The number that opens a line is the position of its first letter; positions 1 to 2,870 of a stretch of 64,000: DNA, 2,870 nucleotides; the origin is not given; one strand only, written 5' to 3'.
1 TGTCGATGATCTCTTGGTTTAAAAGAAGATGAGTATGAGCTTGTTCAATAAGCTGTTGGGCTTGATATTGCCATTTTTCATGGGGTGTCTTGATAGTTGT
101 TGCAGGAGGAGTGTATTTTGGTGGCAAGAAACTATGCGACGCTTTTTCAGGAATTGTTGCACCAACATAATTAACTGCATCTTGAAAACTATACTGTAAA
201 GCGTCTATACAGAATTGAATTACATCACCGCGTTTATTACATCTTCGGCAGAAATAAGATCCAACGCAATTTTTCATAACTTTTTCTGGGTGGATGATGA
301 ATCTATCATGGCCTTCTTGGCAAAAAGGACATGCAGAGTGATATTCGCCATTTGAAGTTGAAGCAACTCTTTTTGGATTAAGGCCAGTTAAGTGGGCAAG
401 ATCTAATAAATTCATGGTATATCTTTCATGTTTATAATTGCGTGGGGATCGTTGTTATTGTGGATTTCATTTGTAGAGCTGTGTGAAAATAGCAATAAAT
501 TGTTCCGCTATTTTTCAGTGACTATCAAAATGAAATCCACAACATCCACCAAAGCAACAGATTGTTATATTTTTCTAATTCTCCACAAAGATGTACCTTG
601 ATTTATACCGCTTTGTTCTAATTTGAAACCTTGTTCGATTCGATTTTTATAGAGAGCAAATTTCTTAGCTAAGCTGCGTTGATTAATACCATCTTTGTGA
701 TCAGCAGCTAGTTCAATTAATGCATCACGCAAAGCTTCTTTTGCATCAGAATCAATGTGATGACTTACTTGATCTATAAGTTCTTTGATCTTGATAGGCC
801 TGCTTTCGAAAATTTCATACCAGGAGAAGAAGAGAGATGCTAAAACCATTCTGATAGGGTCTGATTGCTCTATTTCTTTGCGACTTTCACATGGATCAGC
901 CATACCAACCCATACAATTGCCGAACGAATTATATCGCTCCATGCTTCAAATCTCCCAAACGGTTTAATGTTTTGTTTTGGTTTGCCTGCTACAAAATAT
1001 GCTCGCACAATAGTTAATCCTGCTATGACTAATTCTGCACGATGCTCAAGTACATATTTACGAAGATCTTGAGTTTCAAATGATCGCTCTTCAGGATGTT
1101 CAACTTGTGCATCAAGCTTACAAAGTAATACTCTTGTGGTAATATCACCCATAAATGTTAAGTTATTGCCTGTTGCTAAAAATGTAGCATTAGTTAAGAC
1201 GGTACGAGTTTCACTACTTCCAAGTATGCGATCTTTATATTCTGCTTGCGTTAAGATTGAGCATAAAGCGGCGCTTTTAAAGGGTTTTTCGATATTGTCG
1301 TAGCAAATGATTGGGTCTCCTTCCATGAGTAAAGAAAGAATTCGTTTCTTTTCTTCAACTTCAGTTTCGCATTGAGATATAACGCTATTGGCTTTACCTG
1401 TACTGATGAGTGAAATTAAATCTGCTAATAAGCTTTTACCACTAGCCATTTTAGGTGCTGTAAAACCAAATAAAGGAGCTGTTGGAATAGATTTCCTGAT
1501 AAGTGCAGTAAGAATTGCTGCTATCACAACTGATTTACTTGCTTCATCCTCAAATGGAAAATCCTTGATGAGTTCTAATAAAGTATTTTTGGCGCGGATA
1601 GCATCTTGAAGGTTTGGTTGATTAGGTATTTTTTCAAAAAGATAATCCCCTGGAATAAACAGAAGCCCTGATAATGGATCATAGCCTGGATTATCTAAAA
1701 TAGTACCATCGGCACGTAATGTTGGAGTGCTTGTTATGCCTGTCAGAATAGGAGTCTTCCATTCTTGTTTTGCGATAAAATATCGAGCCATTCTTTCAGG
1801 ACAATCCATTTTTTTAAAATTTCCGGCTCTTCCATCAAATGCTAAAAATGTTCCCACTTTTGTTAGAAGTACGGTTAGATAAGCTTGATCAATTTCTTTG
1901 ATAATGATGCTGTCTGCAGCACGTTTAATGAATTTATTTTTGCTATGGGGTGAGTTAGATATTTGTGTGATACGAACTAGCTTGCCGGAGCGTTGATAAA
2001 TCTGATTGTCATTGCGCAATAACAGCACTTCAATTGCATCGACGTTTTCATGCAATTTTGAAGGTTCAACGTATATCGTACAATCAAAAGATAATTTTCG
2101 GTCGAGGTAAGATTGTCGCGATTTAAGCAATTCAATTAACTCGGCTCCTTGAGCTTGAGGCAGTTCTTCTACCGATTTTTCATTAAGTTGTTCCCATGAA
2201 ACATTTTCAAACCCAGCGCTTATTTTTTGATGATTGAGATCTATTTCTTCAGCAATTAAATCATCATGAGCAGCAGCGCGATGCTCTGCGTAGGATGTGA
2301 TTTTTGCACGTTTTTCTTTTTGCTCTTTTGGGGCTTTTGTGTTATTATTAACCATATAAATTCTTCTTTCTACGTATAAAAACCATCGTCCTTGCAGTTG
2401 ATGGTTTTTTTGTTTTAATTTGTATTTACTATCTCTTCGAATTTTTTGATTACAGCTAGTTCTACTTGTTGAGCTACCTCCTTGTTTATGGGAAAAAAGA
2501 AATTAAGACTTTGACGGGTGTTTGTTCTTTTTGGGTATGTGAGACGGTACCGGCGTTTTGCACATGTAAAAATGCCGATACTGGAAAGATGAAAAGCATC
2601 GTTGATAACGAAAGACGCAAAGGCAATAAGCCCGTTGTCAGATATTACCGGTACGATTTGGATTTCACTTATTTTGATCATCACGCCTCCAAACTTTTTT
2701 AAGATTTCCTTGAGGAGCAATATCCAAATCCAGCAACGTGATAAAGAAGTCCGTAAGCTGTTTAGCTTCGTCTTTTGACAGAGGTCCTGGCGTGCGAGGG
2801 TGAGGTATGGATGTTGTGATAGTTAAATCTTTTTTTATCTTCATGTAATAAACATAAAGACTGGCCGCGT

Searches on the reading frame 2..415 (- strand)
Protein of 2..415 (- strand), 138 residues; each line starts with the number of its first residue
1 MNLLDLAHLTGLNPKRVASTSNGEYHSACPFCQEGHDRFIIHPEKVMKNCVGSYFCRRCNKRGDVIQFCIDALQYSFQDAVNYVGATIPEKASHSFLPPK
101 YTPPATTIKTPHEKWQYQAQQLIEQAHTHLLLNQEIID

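Call 43: search_protein_families(library=pfam, proteins=[window:2-415:-], max_evalue=0.01)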
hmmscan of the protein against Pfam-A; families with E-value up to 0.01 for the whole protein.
window:2-415:- (138 aa): 2 families
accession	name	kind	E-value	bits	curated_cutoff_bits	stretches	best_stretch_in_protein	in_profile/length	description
PF01807.25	Zn_ribbon_DnaG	-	1.6e-08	34.7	24.9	1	22-86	29-87/98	CHC2 zinc finger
PF08273.17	Zn_Ribbon_Prim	-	1.1e-05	26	23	1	24-66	1-37/37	Zinc-binding domain of primase-helicase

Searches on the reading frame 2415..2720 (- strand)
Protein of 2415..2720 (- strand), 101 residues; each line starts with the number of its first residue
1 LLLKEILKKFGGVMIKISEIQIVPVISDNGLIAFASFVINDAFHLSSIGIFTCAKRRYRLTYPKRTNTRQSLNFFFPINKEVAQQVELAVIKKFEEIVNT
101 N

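Call 43: search_protein_families(library=pfam, proteins=[window:2415-2720:-], max_evalue=0.01)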
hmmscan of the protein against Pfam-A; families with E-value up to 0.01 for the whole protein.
window:2415-2720:- (101 aa): 1 family
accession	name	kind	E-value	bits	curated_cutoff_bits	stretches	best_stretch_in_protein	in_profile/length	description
PF04026.17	SpoVG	-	3.2e-08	34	29.6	1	16-96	2-82/82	SpoVG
